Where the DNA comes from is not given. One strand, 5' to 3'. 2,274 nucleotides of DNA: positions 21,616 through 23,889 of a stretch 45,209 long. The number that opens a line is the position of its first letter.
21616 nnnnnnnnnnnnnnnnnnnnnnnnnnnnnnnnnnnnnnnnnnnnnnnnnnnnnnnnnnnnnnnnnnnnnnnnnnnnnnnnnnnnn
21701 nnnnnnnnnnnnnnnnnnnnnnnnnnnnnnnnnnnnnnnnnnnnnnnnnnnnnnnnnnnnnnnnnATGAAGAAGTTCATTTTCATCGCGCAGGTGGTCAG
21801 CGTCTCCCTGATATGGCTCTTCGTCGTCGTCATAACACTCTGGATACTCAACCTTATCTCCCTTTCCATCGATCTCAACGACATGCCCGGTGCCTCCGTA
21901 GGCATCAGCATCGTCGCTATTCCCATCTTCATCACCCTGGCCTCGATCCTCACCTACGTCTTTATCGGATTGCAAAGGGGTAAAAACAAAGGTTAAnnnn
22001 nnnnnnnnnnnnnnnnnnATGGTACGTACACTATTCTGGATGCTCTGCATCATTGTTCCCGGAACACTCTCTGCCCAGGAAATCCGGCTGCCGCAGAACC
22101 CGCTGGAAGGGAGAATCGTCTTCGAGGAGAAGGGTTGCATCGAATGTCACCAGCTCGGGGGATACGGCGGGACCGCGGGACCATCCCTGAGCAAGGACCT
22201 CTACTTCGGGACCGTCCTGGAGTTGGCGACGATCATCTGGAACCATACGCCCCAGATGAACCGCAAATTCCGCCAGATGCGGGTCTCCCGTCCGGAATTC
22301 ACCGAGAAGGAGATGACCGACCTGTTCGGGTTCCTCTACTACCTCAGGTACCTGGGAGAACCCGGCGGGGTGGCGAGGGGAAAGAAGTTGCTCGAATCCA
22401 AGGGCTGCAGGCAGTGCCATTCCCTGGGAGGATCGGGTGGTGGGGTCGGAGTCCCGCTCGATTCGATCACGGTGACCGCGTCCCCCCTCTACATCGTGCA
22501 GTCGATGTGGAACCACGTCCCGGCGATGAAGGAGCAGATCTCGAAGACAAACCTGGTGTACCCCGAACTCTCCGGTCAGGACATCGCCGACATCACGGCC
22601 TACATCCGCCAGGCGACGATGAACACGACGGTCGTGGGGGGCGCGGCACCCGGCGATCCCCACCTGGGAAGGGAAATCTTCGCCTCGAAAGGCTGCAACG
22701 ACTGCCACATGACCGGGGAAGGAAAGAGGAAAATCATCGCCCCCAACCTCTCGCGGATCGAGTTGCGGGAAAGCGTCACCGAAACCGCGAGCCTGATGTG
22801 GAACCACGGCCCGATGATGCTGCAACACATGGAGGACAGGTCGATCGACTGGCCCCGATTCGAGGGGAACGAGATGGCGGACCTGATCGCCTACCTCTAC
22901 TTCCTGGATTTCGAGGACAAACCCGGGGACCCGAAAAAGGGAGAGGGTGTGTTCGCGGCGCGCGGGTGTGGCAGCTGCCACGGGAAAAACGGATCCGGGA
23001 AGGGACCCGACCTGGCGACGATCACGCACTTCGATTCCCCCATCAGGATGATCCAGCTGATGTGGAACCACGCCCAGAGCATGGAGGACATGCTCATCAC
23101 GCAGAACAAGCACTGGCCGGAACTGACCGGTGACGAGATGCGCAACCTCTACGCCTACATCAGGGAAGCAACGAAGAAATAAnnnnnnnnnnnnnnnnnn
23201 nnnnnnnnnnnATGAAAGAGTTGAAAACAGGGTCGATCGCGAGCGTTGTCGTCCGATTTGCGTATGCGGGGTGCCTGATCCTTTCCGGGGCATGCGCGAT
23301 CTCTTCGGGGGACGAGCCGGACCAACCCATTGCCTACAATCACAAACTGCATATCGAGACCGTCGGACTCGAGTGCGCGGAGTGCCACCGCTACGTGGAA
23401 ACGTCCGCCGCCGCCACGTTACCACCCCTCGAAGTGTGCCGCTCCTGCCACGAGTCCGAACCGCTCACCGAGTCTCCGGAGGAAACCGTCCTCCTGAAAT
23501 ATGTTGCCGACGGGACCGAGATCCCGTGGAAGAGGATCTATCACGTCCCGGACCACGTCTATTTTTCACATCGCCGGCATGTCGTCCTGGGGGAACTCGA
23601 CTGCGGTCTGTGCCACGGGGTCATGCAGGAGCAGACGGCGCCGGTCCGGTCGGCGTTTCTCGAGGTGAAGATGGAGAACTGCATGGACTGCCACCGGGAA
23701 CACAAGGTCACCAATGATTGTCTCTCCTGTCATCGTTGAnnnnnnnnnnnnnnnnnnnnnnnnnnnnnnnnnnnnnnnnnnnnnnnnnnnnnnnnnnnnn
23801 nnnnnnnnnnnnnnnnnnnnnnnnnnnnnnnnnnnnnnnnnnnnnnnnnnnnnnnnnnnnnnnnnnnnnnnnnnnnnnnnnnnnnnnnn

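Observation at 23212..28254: ACIII/Qrc-like complex: split B subunit, FS0 cluster motif retained, but no Cys at the expected Mo-ligand position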

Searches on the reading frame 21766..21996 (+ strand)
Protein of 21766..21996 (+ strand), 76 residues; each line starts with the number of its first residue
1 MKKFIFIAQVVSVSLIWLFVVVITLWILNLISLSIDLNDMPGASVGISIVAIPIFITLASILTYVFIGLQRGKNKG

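Call 54: search_protein_families(library=pfam, proteins=[window:21766-21993:+], max_evalue=10)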
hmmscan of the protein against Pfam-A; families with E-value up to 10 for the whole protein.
seq(76 aa): 2 families
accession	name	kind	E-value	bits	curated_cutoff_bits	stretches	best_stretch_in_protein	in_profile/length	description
PF00122.25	E1-E2_ATPase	-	0.021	14.8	28.1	1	7-70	118-176/181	E1-E2 ATPase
PF12420.13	DUF3671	-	1.7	8.5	34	1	2-66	152-206/223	Fam-L, Fam-M like protein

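Call 57: find_homologous_proteins(query=window:21766-21996:+, max_evalue=0.001)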
Query window:21766-21996:+ (76 aa): 129 proteins with E <= 0.001 among 134 candidates; the best 120 are listed.
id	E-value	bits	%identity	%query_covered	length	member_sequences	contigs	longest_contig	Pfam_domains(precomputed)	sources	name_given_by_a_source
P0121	9.5e-38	145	100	100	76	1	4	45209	-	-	-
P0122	2.6e-37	143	97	100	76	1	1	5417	-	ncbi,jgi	-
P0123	3.6e-37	143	97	100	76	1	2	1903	-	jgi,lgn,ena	jgi:hypothetical protein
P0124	1.4e-32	128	86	97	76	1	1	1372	-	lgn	-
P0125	3.6e-31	124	82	100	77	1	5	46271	-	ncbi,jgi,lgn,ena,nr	ncbi:MAG TPA: hypothetical protein VI932_02800 [Bacteroidota bacterium]|nr:hypothetical protein [Bac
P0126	4.0e-31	124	86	97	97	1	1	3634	-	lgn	-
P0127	2.0e-30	122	77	99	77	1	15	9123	-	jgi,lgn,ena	-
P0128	1.1e-29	119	78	100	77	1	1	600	-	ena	-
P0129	1.3e-28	116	77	96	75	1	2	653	-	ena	-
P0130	2.8e-28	115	74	97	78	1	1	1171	-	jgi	-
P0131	3.7e-28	114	76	97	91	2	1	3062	-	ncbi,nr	ncbi:MAG: hypothetical protein HW407_1937 [Bacteroidetes bacterium]|nr:hypothetical protein [Bactero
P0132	9.6e-28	113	74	97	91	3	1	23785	-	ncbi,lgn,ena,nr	ncbi:MAG: hypothetical protein HW389_702 [Bacteroidetes bacterium]|nr:hypothetical protein [Bacteroi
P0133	4.2e-27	111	75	96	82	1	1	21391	-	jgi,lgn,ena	-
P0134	6.6e-27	110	76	95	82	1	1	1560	-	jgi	jgi:hypothetical protein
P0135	1.2e-26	110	74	96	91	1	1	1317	-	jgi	jgi:hypothetical protein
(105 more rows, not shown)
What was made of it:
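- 21766..21996 (+): Small membrane protein, 76 aa, two predicted transmembrane helices. It has no Pfam family and is annotated only as 'hypothetical' in databases. It is a candidate sixth subunit, possibly playing the role of ActD or anchoring the cytochrome. 129 database homologues of 58-97% identity were found; those that carry a name are mostly 'hypothetical protein' (call 57).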

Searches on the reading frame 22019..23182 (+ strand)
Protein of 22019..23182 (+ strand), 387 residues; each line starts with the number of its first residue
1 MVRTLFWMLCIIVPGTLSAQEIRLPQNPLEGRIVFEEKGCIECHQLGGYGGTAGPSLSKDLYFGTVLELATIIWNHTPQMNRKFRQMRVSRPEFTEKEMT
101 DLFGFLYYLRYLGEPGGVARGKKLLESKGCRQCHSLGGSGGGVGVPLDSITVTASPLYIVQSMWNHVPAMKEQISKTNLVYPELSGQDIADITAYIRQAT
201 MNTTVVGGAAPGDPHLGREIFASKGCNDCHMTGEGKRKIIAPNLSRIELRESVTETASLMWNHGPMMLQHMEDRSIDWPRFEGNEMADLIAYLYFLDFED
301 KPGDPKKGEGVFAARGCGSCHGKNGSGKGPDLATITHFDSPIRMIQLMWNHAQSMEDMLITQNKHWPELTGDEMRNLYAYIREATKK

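Call 3: search_protein_families(library=pfam, proteins=[window:22019-23182:+], max_evalue=0.01)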
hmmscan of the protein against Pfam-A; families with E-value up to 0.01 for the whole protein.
window:22019-23182:+ (387 aa): 5 families
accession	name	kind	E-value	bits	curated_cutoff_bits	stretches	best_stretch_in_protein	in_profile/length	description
PF00034.26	Cytochrom_C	-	9e-27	94.7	21.3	3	306-383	2-88/90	Cytochrome c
PF13442.11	Cytochrome_CBB3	-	1.7e-20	73.5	27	2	304-381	2-68/68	Cytochrome C oxidase, cbb3-type, subunit III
PF09699.15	Paired_CXXCH_1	-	0.00023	21.2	20.6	0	312-327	4-19/41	Doubled CXXCH motif (Paired_CXXCH_1)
PF13435.11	Cytochrome_C554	-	0.0019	19.5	20.8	0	222-239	47-64/84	Cytochrome c554 and c-prime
PF02433.20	FixO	-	0.0029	17.6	29.6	0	216-230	52-66/219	Cytochrome C oxidase, mono-heme subunit/FixO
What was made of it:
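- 22019..23182 (+): Tetrahaem cytochrome c, 387 aa, made of four tandem class-I-type domains (CxxCH ... WNHxxxM) with an N-terminal signal peptide. It is the probable electron output or input partner, the functional analogue of ActE. Pfam Cytochrom_C at 94.7 bits and Cytochrome_CBB3 at 73.5 bits (call 3).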

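Call 4: search_protein_families(library=ncbifam, proteins=[window:22019-23182:+], max_evalue=0.01)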
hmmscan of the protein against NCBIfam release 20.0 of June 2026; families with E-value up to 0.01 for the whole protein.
window:22019-23182:+ (387 aa): 11 families
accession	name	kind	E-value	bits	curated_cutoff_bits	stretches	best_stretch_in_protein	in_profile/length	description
TIGR02603.1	CxxCH_TIGR02603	domain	1.5e-15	57.4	68.15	1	30-89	5-63/134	putative heme-binding domain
TIGR00782.1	ccoP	equivalog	5.3e-15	55.5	179.95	1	30-140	109-224/285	cytochrome-c oxidase, cbb3-type subunit III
NF050122.1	bc1_QcrC_actin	exception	6.8e-12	45.2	200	2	118-304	41-219/253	cytochrome bc1 complex diheme cytochrome c subunit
TIGR04485.1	thiosulf_SoxX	equivalog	1.1e-11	45.3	61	0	40-107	5-76/78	sulfur oxidation c-type cytochrome SoxX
NF040971.1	cytc_ExtS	equivalog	1.5e-11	44.1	100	1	117-171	77-131/262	selenite/tellurite reduction operon c-type cytochrome lipoprotein ExtS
NF045773.1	cytochro_C550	exception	5.2e-09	36.1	125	0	308-364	52-108/118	cytochrome c550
NF011054.0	PRK14486.1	equivalog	1.6e-08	34.4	447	0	307-382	217-288/294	putative bifunctional cbb3-type cytochrome c oxidase subunit II/cytochrome c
NF045930.1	Cytc6PetJCyano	equivalog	6.4e-07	29.3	135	0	200-234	14-47/110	cytochrome c6 PetJ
NF041895.1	choice_anch_V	domain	9.2e-07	29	42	0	112-145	10-41/150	choice-of-anchor V domain-containing protein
NF045774.1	cytochro_C551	exception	0.00012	22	118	0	306-358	40-92/110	cytochrome c551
TIGR04494.1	c550_PedF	equivalog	0.0057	16.6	122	0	128-152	60-84/133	cytochrome c-550 PedF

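Call 43: search_solved_structures(query=window:22019-23182:+, max_evalue=0.001, show_alignments=0)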
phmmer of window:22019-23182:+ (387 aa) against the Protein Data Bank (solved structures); distinct sequences matched with E-value up to 0.001: 2.
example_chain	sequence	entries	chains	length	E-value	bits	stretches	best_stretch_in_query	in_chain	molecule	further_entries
9l08_A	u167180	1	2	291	3e-11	46.3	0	308-336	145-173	Covalently Connected Cytochrome c555 trimer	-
1ccr_A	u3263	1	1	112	0.00051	22.5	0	209-254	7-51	CYTOCHROME C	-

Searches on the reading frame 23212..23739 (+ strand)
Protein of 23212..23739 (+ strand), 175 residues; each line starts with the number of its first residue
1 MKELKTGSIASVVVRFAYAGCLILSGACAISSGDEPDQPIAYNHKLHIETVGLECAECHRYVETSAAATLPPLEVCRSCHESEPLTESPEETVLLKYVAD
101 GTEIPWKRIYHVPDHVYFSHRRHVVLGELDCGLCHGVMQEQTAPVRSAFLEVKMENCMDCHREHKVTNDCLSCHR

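Call 3: search_protein_families(library=pfam, proteins=[window:23212-23739:+], max_evalue=0.01)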
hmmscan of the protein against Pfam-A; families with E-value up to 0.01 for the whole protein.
window:23212-23739:+ (175 aa): 5 families
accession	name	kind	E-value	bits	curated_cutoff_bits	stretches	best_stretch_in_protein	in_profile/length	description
PF14522.11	Cytochrome_C7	-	2.1e-12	47.1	24.8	2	116-175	1-67/67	Cytochrome c7 and related cytochrome c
PF02085.21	Cytochrom_CIII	-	1.8e-06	28.6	22.9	1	37-84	18-57/101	Class III cytochrome C family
PF14537.11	Cytochrom_c3_2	-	1.9e-06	28.6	25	0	51-161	5-78/79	Cytochrome c3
PF09699.15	Paired_CXXCH_1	-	0.0033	17.5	20.6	0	54-82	8-38/41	Doubled CXXCH motif (Paired_CXXCH_1)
PF22113.1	Mtrc-MtrF_II-IV_dom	-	0.0044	17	30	0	54-164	8-130/176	Outer membrane cytochrome MtrC/MtrF-like, domains II/IV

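Call 4: search_protein_families(library=ncbifam, proteins=[window:23212-23739:+], max_evalue=0.01)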
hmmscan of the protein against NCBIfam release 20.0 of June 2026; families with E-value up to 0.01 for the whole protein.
window:23212-23739:+ (175 aa): 3 families
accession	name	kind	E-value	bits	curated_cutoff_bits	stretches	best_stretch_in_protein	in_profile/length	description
NF041781.1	mnquin_red_QrcA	equivalog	8.6e-29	100.4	180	1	36-175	27-174/174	menaquinone reductase multiheme cytochrome c subunit QrcA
NF045722.1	c3_cytochr_TmcA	equivalog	1.7e-05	24.6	114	0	39-85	43-92/125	acidic tetraheme cytochrome c3 TmcA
NF045713.1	CxxCH_16_HmcA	equivalog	0.0035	16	400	0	54-93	113-152/541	sulfate respiration complex hexadecaheme cytochrome HmcA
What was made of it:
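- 23212..23739 (+): Subunit A: pentahaem cytochrome c, 175 aa, with one N-terminal hydrophobic helix. It is ActA/QrcA-like. NCBIfam QrcA scores 100 bits, below the cut-off of 180 (call 4).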

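Call 41: search_solved_structures(query=window:23212-23739:+, max_evalue=1, show_alignments=2)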
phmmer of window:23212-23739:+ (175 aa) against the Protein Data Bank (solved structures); distinct sequences matched with E-value up to 1: 10.
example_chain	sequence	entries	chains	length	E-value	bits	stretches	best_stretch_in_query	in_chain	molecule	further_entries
8k9e_A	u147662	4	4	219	1.1e-23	86.8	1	37-164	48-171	Cytochrome c7-like domain-containing protein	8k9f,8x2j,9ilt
6f0k_A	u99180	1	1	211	1.7e-23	86.2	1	41-165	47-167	Cytochrome c family protein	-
6lod_A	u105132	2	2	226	2.6e-22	82.3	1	37-163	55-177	MULTIHEME_CYTC domain-containing protein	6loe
6btm_A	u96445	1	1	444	3e-20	75.6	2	97-166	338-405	Alternative Complex III subunit A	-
3ov0_A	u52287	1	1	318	0.0001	25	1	113-174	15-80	Cytochrome c family protein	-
3ouq_A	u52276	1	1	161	0.00022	24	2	112-174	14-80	Cytochrome c family protein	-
2ewi_A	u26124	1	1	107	0.16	14.7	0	34-62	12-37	Cytochrome c3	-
2ewk_A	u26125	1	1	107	0.19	14.4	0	34-62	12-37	Cytochrome c3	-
1ehj_A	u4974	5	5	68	0.28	13.9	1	40-173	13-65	CYTOCHROME C7 | CYTOCHROME C551.5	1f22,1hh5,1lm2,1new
1kwj_A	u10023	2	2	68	0.31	13.7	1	115-174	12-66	cytochrome c7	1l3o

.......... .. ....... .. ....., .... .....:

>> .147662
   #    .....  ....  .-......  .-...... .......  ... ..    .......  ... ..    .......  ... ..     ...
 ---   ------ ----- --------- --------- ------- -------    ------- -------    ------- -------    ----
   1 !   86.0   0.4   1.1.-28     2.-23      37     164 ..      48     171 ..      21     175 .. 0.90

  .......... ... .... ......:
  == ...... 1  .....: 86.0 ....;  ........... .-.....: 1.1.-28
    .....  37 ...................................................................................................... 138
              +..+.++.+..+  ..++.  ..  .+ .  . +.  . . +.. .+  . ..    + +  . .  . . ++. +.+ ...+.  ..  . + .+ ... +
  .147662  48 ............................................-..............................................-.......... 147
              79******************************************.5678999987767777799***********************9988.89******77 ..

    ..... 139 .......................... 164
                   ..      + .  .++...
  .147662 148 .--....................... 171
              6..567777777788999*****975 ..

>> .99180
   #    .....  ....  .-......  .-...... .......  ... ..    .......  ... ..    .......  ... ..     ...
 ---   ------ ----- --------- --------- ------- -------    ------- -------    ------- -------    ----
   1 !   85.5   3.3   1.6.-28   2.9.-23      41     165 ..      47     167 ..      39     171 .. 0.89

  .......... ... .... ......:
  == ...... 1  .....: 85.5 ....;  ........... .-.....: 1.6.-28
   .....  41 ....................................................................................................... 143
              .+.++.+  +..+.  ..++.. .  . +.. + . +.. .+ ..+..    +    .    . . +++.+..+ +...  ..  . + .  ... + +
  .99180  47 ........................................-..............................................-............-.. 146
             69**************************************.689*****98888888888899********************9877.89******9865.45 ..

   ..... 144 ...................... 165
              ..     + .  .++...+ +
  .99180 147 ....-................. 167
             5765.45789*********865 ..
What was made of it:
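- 23212..23739 (+): PDB best matches are ActA of four ACIII structures: 8k9e_A E 1.1e-23, 6f0k_A E 1.7e-23 (call 41).
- On Alternative complex III (ACIII): The best PDB matches are the four ActA chains, E 1e-20 to 1e-23 (call 41).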
